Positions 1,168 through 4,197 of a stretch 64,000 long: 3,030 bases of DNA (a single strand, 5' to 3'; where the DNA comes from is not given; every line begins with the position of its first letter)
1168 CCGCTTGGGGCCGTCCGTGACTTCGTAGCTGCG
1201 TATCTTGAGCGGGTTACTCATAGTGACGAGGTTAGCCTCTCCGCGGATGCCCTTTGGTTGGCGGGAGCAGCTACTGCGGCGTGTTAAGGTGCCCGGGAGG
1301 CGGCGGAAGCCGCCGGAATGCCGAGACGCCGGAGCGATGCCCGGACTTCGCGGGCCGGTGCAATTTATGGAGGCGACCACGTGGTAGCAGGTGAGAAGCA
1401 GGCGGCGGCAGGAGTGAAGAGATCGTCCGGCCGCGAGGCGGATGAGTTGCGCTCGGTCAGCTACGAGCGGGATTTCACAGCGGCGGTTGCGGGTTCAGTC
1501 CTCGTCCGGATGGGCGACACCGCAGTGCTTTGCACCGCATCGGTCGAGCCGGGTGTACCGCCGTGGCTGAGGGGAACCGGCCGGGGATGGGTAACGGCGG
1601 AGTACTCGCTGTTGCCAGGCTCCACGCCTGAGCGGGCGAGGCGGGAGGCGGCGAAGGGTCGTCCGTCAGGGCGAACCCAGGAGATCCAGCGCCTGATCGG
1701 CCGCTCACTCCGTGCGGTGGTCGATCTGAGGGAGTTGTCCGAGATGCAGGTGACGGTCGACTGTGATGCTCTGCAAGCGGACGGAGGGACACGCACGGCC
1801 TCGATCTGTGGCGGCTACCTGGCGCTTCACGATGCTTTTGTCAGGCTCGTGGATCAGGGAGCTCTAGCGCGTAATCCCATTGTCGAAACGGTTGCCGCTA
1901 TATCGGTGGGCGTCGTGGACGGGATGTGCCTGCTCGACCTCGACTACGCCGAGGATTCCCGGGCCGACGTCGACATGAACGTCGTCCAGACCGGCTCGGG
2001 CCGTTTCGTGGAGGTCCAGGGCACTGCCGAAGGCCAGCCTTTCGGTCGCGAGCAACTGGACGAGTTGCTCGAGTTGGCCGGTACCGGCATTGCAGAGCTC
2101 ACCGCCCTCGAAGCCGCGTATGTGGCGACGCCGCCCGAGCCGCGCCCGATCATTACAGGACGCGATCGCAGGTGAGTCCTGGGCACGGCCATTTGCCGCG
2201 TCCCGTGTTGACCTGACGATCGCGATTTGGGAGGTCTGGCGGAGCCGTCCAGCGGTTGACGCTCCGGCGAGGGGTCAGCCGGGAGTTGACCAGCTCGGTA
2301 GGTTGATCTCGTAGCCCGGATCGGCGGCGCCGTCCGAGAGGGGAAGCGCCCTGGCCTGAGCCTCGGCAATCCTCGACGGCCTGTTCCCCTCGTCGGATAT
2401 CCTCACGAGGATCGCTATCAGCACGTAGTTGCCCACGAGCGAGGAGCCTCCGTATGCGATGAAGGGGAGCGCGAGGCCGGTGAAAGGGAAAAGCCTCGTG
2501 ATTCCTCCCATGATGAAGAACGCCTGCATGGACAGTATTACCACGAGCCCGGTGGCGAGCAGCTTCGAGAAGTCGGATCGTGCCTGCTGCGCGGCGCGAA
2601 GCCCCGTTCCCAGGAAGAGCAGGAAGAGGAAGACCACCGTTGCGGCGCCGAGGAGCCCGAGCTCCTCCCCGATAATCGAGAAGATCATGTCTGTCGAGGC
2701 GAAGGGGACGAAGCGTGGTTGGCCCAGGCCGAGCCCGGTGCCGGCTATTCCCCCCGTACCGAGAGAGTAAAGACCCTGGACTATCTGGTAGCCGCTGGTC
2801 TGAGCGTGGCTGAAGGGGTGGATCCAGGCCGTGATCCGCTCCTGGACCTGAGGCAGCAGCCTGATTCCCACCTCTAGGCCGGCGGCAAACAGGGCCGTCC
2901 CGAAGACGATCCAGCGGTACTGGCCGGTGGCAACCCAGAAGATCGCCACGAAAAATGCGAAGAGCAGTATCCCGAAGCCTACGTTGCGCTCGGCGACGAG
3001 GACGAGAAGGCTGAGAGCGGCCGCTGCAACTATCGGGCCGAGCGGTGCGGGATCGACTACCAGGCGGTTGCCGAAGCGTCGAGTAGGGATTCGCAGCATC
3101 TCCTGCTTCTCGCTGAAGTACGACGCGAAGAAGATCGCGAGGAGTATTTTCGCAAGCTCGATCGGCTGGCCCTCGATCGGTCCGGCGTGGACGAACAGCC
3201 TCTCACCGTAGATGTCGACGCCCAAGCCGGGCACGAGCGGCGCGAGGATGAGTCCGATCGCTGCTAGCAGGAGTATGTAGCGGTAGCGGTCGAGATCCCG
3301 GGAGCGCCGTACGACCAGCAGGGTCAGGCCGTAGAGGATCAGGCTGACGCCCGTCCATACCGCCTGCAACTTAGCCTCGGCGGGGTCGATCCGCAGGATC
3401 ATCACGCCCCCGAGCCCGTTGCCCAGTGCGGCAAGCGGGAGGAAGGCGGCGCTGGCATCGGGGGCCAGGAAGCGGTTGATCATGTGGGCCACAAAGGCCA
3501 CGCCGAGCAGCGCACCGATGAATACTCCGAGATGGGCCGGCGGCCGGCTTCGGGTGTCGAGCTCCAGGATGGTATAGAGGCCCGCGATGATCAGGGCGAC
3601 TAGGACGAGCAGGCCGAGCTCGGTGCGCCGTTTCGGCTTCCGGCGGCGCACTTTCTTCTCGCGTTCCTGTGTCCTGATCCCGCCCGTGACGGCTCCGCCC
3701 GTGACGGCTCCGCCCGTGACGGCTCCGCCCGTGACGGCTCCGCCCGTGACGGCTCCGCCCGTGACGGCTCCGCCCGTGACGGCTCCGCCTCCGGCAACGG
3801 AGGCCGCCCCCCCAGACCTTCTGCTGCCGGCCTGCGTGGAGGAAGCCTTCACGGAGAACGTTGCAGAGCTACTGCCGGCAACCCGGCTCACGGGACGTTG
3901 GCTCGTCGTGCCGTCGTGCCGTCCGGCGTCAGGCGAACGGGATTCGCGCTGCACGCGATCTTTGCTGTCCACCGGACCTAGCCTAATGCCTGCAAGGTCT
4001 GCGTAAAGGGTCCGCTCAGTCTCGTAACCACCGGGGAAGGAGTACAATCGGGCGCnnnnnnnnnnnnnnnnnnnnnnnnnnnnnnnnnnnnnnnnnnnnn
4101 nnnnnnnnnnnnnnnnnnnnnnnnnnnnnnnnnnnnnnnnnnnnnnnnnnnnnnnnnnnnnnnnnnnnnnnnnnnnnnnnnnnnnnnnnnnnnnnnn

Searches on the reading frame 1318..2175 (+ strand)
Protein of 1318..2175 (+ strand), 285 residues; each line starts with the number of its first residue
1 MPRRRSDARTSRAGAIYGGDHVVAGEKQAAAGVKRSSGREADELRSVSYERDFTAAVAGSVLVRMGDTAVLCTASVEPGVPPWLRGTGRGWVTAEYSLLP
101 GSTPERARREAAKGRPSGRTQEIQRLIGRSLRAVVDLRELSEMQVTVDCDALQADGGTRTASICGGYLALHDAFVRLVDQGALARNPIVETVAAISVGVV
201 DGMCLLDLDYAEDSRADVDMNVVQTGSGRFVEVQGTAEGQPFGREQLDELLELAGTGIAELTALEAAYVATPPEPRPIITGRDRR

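Call 57: search_protein_families(library=pfam, proteins=[window:1318-2175:+])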
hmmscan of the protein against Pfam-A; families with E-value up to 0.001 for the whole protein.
window:1318-2175:+ (285 aa): 2 families
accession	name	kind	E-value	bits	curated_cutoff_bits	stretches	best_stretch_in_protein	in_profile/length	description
PF01138.27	RNase_PH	-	2.4e-27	96.3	25.5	1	43-173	1-127/130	3' exoribonuclease family, domain 1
PF03725.20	RNase_PH_C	-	3.1e-12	46.7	20.8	1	192-254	3-64/67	3' exoribonuclease family, domain 2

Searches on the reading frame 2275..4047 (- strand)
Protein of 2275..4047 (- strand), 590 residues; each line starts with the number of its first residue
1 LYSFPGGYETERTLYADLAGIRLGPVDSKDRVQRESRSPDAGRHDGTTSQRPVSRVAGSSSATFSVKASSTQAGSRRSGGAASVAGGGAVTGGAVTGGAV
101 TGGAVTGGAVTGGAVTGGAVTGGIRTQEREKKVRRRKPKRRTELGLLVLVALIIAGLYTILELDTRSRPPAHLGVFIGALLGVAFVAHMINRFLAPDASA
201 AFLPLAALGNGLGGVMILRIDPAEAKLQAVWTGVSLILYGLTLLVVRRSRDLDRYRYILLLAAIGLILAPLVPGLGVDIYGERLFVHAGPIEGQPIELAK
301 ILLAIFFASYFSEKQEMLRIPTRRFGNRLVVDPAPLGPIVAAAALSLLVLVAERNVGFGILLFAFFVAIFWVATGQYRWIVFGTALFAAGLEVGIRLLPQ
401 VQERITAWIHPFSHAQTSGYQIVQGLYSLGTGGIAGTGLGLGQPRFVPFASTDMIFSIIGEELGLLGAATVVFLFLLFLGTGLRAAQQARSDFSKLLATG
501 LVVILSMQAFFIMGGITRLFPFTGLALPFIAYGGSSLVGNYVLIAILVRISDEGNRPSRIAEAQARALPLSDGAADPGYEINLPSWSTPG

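Call 57: search_protein_families(library=pfam, proteins=[window:2275-4047:-])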
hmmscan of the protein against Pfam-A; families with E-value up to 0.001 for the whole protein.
window:2275-4047:- (590 aa): 1 family
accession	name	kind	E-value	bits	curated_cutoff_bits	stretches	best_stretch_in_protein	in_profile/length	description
PF01098.24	FTSW_RODA_SPOVE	-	5.4e-63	213.6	26.4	1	226-553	39-353/356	Cell cycle protein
